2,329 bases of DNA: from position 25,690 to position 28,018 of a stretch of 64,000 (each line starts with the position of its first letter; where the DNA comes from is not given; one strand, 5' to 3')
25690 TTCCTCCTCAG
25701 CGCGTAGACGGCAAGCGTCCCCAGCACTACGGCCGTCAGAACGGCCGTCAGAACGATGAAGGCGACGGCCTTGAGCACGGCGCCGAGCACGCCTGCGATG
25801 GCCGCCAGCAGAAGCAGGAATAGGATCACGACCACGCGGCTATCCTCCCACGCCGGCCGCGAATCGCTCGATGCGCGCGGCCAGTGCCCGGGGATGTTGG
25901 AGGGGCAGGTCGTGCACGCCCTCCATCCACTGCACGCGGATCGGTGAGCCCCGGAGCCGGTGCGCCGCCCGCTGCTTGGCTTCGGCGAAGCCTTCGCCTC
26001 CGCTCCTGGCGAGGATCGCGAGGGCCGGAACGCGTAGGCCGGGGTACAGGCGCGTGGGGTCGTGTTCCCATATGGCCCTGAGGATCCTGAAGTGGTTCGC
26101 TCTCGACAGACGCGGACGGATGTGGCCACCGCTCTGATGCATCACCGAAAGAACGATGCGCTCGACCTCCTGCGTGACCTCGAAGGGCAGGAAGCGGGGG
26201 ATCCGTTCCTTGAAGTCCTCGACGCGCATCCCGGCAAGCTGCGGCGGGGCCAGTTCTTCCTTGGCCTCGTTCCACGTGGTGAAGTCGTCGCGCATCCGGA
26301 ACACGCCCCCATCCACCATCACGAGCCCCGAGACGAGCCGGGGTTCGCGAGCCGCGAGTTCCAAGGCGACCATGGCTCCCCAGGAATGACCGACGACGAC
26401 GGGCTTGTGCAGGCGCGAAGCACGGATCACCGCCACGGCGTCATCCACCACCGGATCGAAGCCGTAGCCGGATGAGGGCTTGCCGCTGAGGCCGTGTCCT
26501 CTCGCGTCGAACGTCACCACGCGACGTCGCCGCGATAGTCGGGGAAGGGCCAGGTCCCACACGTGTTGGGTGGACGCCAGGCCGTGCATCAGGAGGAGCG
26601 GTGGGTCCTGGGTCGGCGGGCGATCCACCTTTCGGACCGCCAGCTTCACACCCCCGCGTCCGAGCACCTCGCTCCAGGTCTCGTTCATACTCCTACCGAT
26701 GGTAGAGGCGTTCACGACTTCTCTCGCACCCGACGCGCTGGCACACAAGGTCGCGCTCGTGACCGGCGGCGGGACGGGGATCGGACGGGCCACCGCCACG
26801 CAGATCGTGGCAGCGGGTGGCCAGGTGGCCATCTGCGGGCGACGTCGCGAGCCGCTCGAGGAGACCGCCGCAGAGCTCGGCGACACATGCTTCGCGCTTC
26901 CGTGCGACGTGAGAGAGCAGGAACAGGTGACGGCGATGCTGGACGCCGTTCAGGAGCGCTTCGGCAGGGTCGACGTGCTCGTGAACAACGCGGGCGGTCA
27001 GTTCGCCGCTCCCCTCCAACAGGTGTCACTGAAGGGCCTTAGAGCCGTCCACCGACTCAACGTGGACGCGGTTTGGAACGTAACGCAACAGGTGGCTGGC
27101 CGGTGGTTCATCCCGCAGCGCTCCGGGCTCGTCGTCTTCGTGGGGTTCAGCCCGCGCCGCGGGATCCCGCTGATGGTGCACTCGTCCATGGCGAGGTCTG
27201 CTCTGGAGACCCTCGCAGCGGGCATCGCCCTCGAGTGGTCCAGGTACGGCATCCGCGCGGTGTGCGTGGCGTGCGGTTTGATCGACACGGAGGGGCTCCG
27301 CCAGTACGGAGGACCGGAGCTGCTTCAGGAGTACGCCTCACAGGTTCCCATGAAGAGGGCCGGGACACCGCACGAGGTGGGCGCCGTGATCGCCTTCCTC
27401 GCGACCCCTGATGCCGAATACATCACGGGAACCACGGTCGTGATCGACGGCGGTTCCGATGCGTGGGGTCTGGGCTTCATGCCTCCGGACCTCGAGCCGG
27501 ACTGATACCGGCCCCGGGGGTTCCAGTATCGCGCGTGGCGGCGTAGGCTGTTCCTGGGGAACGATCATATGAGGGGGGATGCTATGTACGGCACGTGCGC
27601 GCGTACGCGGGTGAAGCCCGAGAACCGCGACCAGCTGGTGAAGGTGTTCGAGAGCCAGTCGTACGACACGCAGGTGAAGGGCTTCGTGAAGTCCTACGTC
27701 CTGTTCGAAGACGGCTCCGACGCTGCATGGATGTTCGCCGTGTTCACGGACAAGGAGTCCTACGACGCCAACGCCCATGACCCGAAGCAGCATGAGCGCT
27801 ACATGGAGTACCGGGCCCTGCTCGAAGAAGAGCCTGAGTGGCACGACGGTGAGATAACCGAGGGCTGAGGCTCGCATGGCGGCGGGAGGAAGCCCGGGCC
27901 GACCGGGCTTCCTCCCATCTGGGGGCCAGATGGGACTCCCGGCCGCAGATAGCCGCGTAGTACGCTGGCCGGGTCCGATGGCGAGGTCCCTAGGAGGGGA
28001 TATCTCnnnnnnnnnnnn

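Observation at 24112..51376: Putative polyamine uptake and catabolism island with two paralogous potABCD-like systems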

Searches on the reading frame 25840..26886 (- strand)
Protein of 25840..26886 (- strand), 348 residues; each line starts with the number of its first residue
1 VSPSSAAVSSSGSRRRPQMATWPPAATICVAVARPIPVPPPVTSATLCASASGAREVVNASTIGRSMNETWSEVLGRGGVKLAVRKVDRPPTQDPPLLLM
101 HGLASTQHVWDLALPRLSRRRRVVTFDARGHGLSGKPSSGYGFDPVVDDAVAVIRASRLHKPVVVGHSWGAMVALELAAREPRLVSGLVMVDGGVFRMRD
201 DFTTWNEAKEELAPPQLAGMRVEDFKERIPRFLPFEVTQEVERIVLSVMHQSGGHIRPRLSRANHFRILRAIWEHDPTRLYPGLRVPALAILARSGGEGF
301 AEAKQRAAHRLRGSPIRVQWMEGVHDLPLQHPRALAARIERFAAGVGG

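Call 7: search_protein_families(library=pfam, proteins=[window:25840-26886:-])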
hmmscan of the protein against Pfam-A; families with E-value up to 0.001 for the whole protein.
window:25840-26886:- (348 aa): 4 families
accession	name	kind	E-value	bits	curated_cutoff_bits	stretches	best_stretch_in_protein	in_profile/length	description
PF00561.26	Abhydrolase_1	-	5.6e-24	85.6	25.8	1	95-214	1-118/245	alpha/beta hydrolase fold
PF12697.13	Abhydrolase_6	-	8.4e-20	72.8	26.3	1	97-337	1-216/217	Alpha/beta hydrolase family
PF12146.15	Hydrolase_4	-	4.8e-12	46.1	27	1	97-205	7-122/239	Serine aminopeptidase, S33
PF00975.26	Thioesterase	-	0.00026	21.7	26.4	1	116-180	22-86/226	Thioesterase domain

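Call 32: search_protein_families(library=ncbifam, proteins=[window:25840-26886:-], max_evalue=1e-20)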
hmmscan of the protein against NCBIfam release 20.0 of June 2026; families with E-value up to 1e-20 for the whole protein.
window:25840-26886:- (348 aa): 1 family
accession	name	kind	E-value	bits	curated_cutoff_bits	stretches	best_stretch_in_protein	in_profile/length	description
NF051488.1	bifunc_PcaDC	exception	8.2e-21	74.6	390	0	89-342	8-249/375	bifunctional 3-oxoadipate enol-lactonase/4-carboxymuconolactone decarboxylase PcaDC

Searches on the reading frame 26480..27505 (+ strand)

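Call 7: search_protein_families(library=pfam, proteins=[window:26480-27505:+])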
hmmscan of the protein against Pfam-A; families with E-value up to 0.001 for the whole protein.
window:26480-27505:+ (341 aa): 3 families
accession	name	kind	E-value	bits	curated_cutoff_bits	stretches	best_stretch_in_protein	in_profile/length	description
PF13561.12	adh_short_C2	-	8.4e-49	166.7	27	1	99-325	6-234/236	Enoyl-(Acyl carrier protein) reductase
PF00106.31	adh_short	-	2.1e-39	135.5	26.6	1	90-274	1-188/195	short chain dehydrogenase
PF08659.16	KR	-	1e-11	45.5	22.6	1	92-268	3-178/180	KR domain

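Call 32: search_protein_families(library=ncbifam, proteins=[window:26480-27505:+], max_evalue=1e-20)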
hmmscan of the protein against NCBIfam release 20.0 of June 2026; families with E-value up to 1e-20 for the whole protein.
window:26480-27505:+ (341 aa): 130 families (the best 25 are shown)
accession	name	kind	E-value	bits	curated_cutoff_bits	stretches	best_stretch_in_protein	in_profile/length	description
NF005893.0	PRK07856.1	equivalog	1.2e-52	178.8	255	1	87-327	7-242/255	SDR family oxidoreductase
NF005559.1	PRK07231.1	subfamily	5.3e-52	176.8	215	1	87-326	2-247/249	glucose 1-dehydrogenase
NF052558.1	MBtsdlDhBudC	equivalog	8.4e-48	163.1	270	1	88-329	2-244/250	meso-2,3-butanediol dehydrogenase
NF005811.0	PRK07677.1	equivalog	1.3e-45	155.9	318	1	88-326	2-247/254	2,4-dienoyl-CoA reductase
NF004791.0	PRK06138.1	equivalog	1.5e-44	152.2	312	1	87-328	3-251/252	SDR family oxidoreductase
NF009468.0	PRK12826.1-4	equivalog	4.3e-44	151.1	318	1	86-326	4-247/256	SDR family oxidoreductase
NF006070.0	PRK08213.1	subfamily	6.9e-43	147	279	1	87-328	10-258/259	gluconate 5-dehydrogenase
NF005752.0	PRK07576.1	subfamily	7.9e-43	146.7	321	1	87-328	7-252/271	SDR family oxidoreductase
NF009466.0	PRK12826.1-2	subfamily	1e-41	143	222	1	89-327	3-245/248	3-oxoacyl-ACP reductase FabG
NF004198.0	PRK05653.1-3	equivalog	1.5e-41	142.5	296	1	87-325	5-245/248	3-oxoacyl-ACP reductase FabG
TIGR01830.1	3oxo_ACP_reduc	equivalog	6.9e-41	140.5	297.75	1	92-325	1-237/239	3-oxoacyl-[acyl-carrier-protein] reductase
NF005067.0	PRK06484.1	equivalog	8e-41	140.2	713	1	89-329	9-254/524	short chain dehydrogenase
NF047923.1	pyridox_DH_SDR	equivalog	1.1e-39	136.4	325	1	88-326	2-240/243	pyridoxal 4-dehydrogenase, SDR-type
NF009384.0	PRK12743.1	equivalog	2.1e-39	135.3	264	1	88-326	5-247/258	SDR family oxidoreductase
NF009464.0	PRK12824.1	subfamily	7.1e-39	133.9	269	1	89-326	2-242/245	3-oxoacyl-ACP reductase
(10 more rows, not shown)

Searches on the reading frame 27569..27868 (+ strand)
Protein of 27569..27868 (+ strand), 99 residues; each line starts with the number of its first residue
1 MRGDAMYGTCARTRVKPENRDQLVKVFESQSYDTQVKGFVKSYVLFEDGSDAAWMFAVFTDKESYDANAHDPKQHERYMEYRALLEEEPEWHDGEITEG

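Call 7: search_protein_families(library=pfam, proteins=[window:27569-27868:+])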
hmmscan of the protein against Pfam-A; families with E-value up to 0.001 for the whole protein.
window:27569-27868:+ (99 aa): 1 family
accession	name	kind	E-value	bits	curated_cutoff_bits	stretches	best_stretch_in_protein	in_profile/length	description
PF03992.22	ABM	-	0.00054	20.5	23.1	1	6-67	1-65/78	Antibiotic biosynthesis monooxygenase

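Call 73: search_protein_families(library=ncbifam, proteins=[window:27569-27868:+], max_evalue=0.00001)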
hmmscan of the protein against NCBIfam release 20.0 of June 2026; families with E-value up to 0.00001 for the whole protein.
window:27569-27868:+ (99 aa): 0 families
